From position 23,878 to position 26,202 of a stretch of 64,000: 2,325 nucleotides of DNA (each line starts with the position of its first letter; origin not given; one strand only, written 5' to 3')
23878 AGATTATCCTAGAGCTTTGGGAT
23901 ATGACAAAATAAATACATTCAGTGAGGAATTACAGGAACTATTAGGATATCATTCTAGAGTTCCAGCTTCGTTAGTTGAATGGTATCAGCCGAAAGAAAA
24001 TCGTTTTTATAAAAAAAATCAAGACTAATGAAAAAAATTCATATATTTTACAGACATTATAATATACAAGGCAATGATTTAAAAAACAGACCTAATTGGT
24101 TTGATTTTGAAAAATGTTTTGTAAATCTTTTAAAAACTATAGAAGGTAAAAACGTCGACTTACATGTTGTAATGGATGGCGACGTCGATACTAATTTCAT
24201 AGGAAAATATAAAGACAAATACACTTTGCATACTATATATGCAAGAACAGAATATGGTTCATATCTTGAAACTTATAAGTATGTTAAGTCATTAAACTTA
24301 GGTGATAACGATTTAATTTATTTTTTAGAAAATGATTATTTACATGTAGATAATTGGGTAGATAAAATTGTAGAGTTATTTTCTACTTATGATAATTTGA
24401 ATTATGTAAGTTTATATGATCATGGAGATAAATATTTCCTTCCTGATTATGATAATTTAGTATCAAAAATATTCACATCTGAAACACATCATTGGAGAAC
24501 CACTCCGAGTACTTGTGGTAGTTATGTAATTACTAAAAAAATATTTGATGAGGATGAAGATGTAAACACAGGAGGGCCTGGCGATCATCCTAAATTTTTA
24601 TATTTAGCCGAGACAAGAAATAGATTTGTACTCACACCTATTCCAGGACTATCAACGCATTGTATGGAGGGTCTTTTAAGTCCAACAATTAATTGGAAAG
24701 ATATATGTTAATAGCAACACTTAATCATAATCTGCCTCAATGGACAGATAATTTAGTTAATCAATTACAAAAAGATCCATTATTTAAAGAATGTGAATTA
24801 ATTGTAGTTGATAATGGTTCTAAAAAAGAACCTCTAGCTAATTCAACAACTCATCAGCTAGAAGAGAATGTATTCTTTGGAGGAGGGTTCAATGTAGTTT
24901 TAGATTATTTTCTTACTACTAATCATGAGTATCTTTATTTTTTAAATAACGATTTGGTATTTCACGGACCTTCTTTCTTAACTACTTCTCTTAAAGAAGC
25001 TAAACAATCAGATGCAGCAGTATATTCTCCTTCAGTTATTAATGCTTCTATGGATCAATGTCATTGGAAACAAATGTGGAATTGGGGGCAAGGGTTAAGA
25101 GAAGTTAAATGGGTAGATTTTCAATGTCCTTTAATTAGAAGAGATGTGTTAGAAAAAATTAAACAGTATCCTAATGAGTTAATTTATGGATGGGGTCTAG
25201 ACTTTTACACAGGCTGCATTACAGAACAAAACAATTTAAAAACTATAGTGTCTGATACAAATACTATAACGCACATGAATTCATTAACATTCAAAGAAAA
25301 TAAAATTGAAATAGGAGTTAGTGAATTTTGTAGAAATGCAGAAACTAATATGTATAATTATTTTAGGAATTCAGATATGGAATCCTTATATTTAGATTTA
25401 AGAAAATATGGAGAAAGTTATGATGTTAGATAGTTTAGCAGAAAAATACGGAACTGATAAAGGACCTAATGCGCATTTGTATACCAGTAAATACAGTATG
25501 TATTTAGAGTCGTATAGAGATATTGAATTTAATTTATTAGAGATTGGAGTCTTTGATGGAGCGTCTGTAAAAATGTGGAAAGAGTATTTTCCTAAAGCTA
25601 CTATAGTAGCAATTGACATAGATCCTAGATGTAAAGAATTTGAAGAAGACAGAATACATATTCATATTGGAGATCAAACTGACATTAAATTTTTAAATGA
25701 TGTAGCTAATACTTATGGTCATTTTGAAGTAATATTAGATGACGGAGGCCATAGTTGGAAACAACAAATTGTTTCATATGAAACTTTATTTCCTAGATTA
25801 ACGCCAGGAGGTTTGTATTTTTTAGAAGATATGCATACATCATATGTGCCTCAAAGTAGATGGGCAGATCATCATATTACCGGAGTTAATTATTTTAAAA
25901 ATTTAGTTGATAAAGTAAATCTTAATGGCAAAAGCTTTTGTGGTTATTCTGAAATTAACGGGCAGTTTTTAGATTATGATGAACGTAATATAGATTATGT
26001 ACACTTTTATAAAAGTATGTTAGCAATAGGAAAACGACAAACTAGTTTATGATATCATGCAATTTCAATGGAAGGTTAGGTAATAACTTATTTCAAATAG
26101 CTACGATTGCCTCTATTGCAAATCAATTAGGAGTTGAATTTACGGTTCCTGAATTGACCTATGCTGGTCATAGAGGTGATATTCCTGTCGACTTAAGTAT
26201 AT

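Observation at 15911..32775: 17-kb phage-encoded glycan-biosynthesis island with about 11 glycosyltransferases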

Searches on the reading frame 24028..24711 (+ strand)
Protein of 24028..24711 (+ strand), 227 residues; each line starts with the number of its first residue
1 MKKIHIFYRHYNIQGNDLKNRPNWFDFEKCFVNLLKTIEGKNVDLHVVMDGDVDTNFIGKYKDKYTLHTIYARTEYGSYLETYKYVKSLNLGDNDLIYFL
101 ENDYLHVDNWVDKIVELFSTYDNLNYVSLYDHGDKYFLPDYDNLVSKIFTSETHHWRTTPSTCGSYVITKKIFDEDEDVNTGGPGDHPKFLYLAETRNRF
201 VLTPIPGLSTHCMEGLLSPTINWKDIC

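Call 7: search_protein_families(library=pfam, proteins=[window:24028-24711:+], max_evalue=0.01)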
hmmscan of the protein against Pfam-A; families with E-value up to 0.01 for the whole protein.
window:24028-24711:+ (227 aa): 0 families

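Call 35: search_solved_structures(query=window:24028-24711:+, max_evalue=10)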
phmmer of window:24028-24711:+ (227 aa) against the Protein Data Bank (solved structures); distinct sequences matched with E-value up to 10: 28.
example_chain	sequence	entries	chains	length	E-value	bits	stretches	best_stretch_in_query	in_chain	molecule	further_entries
6lhp_H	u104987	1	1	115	0.0092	18.8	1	22-70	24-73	heavy chain variable region of Fab 14B10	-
7cvz_O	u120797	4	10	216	0.0095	18.7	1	23-111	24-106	Fab heavy chain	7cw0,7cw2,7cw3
9b88_A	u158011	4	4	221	0.02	17.7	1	23-72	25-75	Heavy Chain of monoclonal 8C1 Fab | 8C1 Fab Heavy Chain | Monoclonal 8C1 Fab Heavy Chain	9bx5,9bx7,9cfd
6wmw_M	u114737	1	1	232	0.035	16.9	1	23-104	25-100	FAB25M22 heavy chain fragment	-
7t87_H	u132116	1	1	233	0.06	16.1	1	23-70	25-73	Antibody Fab B214 Heavy Chain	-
7nx2_B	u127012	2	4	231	0.065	16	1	23-70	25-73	FAb 324 Heavy Chain | Fab324 HeavyChain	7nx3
5tl5_H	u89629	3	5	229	0.074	15.8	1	23-104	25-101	M2177 HEAVY CHAIN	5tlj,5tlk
7jix_H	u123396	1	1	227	0.088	15.6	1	23-70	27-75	Fab heavy chain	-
9ibf_H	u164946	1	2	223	0.095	15.5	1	23-100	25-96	Antibody Heavy chain FAb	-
7vgr_D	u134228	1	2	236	0.099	15.4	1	24-106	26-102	YN7756_1 Fab heavy chain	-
9ctw_D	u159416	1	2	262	0.12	15.1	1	24-106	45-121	Long conformation Fab heavy chain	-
32nz_A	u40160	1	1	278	0.15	14.8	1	22-110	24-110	H90 scFv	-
6and_H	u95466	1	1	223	0.15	14.8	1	23-73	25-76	Pinatuzumab Fab Heavy chain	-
7y7m_F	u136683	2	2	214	0.17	14.6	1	39-111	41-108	The heavy chain of fab 8C4 | The heavy chain of the antibody 8C4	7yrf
9ghi_H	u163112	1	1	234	0.19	14.4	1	24-99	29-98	MAC1 heavy chain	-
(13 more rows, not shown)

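Call 43: search_protein_representatives(protein=window:24028-24711:+)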
Query: 227 residues. Proteins with E-value up to 0.001 (for the whole library): 1049; up to 1e-10: 484; up to 1e-30: 84. The best 150 are listed.
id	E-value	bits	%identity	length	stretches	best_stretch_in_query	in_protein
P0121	1.6e-68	247.2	56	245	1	3-226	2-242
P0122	1.3e-59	218.0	53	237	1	4-226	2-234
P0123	2.2e-59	217.3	48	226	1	4-226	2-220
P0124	1.2e-58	214.8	50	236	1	2-226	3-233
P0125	3.8e-58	213.3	51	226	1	4-226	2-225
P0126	1.3e-56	208.3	59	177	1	3-176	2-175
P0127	7.3e-55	202.5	46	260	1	2-226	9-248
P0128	4.5e-54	199.9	45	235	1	1-226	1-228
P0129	1.2e-52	195.3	47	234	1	4-226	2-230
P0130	9.4e-51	189.1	45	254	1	3-224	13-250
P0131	1.1e-50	188.8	45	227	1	14-226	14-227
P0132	9.1e-49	182.6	43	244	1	2-226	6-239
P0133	2.5e-48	181.1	46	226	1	4-226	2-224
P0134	3.1e-48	180.8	41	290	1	2-226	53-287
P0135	2.5e-47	177.8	63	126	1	3-126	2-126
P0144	2.0e-42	161.8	47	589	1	1-224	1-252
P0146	4.4e-42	160.7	40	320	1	2-226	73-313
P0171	5.2e-36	140.8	40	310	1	2-215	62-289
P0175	1.6e-35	139.2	39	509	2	19-226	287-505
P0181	1.3e-33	132.9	39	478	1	20-226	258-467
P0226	2.1e-27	112.6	30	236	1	2-226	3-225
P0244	7.9e-26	107.4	37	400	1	1-224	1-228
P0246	1.1e-25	106.9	38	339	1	20-225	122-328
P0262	6.1e-24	101.3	36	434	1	20-224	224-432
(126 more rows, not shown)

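Call 45: search_protein_families(library=pfam, proteins=[P0144, P0175, P0181, P0244, P0262, P0246, P0146, P0134, P0171, P0226], max_evalue=0.01)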
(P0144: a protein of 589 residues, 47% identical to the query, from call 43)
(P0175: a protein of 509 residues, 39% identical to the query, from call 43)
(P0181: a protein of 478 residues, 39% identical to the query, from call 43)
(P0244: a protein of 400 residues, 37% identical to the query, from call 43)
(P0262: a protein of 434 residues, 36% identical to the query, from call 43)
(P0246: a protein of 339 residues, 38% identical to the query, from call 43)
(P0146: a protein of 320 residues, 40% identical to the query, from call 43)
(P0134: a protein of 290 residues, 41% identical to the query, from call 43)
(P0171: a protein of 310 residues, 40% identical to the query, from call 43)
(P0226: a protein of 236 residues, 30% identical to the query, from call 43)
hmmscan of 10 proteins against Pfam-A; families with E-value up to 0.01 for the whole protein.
P0144 (589 aa): 0 families

P0175 (509 aa): 2 families
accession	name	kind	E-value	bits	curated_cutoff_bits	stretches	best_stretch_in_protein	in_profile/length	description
PF00535.33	Glycos_transf_2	-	5.2e-16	59.5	23.3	1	8-102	1-99/168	Glycosyl transferase family 2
PF13641.12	Glyco_tranf_2_3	-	8e-06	26.5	27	1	7-97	3-103/230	Glycosyltransferase like family 2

P0181 (478 aa): 1 family
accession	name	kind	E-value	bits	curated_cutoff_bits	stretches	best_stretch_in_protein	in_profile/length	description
PF05050.19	Methyltransf_21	-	0.0066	17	22.7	0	105-156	107-166/173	Methyltransferase FkbM domain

P0244 (400 aa): 1 family
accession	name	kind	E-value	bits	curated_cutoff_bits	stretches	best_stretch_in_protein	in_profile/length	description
PF13578.12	Methyltransf_24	-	5.5e-17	63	26.3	1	257-367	1-105/105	Methyltransferase domain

P0262 (434 aa): 0 families

P0246 (339 aa): 0 families

P0146 (320 aa): 0 families

P0134 (290 aa): 0 families

P0171 (310 aa): 0 families

P0226 (236 aa): 0 families

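Call 46: search_solved_structures(query=A1, max_evalue=10)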
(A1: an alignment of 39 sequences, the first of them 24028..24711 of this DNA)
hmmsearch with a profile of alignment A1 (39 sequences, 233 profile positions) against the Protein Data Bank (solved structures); distinct sequences matched with E-value up to 10: 26.
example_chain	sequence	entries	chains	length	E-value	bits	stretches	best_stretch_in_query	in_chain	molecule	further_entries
7kpx_B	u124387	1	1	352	0.12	15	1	116-150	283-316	RNA polymerase II holoenzyme cyclin-like subunit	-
7kpv_B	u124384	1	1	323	0.14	14.8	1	116-150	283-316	RNA polymerase II holoenzyme cyclin-like subunit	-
5omy_A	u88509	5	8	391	0.16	14.6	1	106-218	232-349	Casein kinase II subunit alpha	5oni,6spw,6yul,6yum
4md8_E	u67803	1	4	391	0.17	14.6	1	106-218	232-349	Casein kinase II subunit alpha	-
6tll_A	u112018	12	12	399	0.17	14.6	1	106-218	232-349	Casein kinase II subunit alpha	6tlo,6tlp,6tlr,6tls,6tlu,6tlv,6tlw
9s6g_A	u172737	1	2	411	0.17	14.5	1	106-218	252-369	Casein kinase II subunit alpha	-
9rcy_A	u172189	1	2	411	0.17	14.5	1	106-218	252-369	Casein kinase II subunit alpha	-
9s77_A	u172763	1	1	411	0.18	14.5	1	106-218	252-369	Casein kinase II subunit alpha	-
9s8j_A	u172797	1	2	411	0.18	14.5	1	106-218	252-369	Casein kinase II subunit alpha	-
9s9y_A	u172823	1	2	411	0.18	14.5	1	106-218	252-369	Casein kinase II subunit alpha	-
7psu_A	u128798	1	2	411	0.18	14.5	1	106-218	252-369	Casein kinase II subunit alpha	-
9s7i_A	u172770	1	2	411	0.18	14.5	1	106-218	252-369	Casein kinase II subunit alpha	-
9s76_A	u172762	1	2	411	0.18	14.4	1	106-218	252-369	Casein kinase II subunit alpha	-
9s7a_A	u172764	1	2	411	0.18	14.4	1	106-218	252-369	Casein kinase II subunit alpha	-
9s7h_A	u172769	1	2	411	0.19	14.4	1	106-218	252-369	Casein kinase II subunit alpha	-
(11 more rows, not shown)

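Call 71: predict_structure(alignment_id=A1)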
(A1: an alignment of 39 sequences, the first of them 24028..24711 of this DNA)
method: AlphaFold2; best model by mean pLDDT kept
length: 227 residues; sequences in the alignment: 39
mean_pLDDT: 94.9   pTM: 0.92
mean pLDDT of the five models: 94.9, 94.5, 94.3, 94.2, 93.2
residues with pLDDT >= 90: 202; 70-90: 23; 50-70: 2; < 50: 0
segments of 3 or more residues with pLDDT < 50: none
pLDDT, mean of each block of 10 residues (from residue 1): 96 78 97 98 98 95 98 94 98 98 98 98 95 88 93 96 95 97 90 96 97 94 96
secondary structure, 60 per line:
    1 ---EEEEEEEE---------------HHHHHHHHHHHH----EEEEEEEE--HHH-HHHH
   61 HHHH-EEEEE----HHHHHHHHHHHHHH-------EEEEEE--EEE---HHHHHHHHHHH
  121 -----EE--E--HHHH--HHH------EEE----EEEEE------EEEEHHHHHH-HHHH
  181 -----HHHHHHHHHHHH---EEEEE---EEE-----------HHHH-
elements in order: E4-11 H27-38 E43-50 H57-64 E66-70 H75-88 E96-101 E104-106 H110-120 H133-136 E148-150 E155-159 E166-169 H170-175 H177-180 H186-197 E201-205 E209-211 H223-226

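Call 76: fold_search(model_id=the predicted structure, library=pdb)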
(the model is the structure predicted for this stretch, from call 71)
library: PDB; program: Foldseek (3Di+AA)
matches with E <= 10: 1324; with E <= 0.001: 174
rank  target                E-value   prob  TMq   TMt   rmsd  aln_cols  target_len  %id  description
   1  1fo8                  8.1e-07  1.00  0.60  0.43   5.4       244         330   12  CRYSTAL STRUCTURE OF N-ACETYLGLUCOSAMINYLTRANSFERASE I (released 2001-04-25)
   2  5ggf_B                1.2e-06  1.00  0.53  0.26   6.1       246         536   13  Crystal structure of human protein O-mannose beta-1,2-N-acetylglucosaminyltransferase form II (released 2016-08-10)
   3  1fo9                  1.6e-06  1.00  0.60  0.43   5.3       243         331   11  CRYSTAL STRUCTURE OF N-ACETYLGLUCOSAMINYLTRANSFERASE I (released 2001-04-25)
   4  1foa                  1.8e-06  1.00  0.60  0.42   6.0       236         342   11  CRYSTAL STRUCTURE OF N-ACETYLGLUCOSAMINYLTRANSFERASE I (released 2001-05-16)
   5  1vh3_B                3.6e-06  1.00  0.53  0.50   6.3       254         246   11  Crystal structure of CMP-KDO synthetase (released 2003-12-30)
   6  1qg8                  5.2e-06  1.00  0.52  0.50  10.8       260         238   10  NATIVE (MAGNESIUM-CONTAINING) SPSA FROM BACILLUS SUBTILIS (released 2000-04-21)
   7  1vic_B                6.3e-06  1.00  0.54  0.50   5.7       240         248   12  Crystal structure of CMP-KDO synthetase (released 2003-12-30)
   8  5ggf_A                6.7e-06  1.00  0.53  0.26   6.3       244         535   13  Crystal structure of human protein O-mannose beta-1,2-N-acetylglucosaminyltransferase form II (released 2016-08-10)
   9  6p61_B                7.2e-06  1.00  0.51  0.58   6.4       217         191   12  Structure of a Glycosyltransferase from Leptospira borgpetersenii serovar Hardjo-bovis (strain JB197) (released 2019-07-10)
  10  1h7l                  8.1e-06  1.00  0.51  0.49   8.7       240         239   10  dTDP-MAGNESIUM COMPLEX OF SPSA FROM BACILLUS SUBTILIS (released 2001-12-13)
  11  6h4m_H                8.6e-06  1.00  0.53  0.39   7.0       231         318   12  TarP-UDP-GlcNAc-3RboP (released 2018-09-26)
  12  6h2n_C                9.8e-06  1.00  0.54  0.41   6.0       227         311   11  TarP-UDP-GlcNAc-Mg (released 2018-09-26)
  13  6h1j_A                1.0e-05  1.00  0.54  0.41   5.5       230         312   11  TarP native (released 2018-09-26)
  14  6h4m_D                1.1e-05  1.00  0.54  0.41   5.4       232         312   12  TarP-UDP-GlcNAc-3RboP (released 2018-09-26)
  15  1h7q                  1.1e-05  1.00  0.53  0.50   8.2       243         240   10  dTDP-MANGANESE COMPLEX OF SPSA FROM BACILLUS SUBTILIS (released 2001-12-13)
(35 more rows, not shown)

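Call 100: search_protein_families(library=phrogs, proteins=[window:24028-24711:+], max_evalue=0.001)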
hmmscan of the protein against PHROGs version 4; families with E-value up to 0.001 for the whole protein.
window:24028-24711:+ (227 aa): 0 families

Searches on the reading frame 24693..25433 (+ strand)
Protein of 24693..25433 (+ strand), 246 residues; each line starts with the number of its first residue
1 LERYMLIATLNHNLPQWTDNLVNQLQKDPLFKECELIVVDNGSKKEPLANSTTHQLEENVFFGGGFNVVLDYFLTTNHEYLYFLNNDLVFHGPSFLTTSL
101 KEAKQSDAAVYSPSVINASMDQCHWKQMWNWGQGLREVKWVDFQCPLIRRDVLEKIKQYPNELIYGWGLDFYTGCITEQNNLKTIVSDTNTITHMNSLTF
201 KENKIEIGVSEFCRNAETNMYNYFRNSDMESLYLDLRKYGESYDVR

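Call 7: search_protein_families(library=pfam, proteins=[window:24693-25433:+], max_evalue=0.01)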
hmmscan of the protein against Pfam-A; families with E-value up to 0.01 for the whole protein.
window:24693-25433:+ (246 aa): 2 families
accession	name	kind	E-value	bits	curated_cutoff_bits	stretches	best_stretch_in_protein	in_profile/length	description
PF00535.33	Glycos_transf_2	-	4.6e-06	27.1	23.3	1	13-136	12-132/168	Glycosyl transferase family 2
PF05212.18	DUF707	-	0.0001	22.1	24.1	1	140-204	196-262/299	Protein of unknown function (DUF707)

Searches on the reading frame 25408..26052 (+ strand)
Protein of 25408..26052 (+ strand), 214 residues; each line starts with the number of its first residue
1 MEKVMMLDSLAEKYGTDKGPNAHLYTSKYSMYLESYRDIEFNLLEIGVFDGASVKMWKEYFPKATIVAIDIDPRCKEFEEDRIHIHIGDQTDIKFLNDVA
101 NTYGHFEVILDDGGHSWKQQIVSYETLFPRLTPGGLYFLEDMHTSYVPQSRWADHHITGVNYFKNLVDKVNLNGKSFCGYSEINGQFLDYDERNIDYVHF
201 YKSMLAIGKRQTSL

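Call 7: search_protein_families(library=pfam, proteins=[window:25408-26052:+], max_evalue=0.01)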
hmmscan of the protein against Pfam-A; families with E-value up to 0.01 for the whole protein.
window:25408-26052:+ (214 aa): 2 families
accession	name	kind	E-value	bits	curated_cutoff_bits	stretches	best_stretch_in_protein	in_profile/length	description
PF13578.12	Methyltransf_24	-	2.8e-06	28.6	26.3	1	44-141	1-104/105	Methyltransferase domain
PF01596.23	Methyltransf_3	-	0.0096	15.7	22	0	42-82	47-88/204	O-methyltransferase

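Call 12: search_protein_families(library=ncbifam, proteins=[window:25408-26052:+], max_evalue=0.01)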
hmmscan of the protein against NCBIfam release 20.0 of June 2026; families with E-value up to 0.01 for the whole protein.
window:25408-26052:+ (214 aa): 0 families
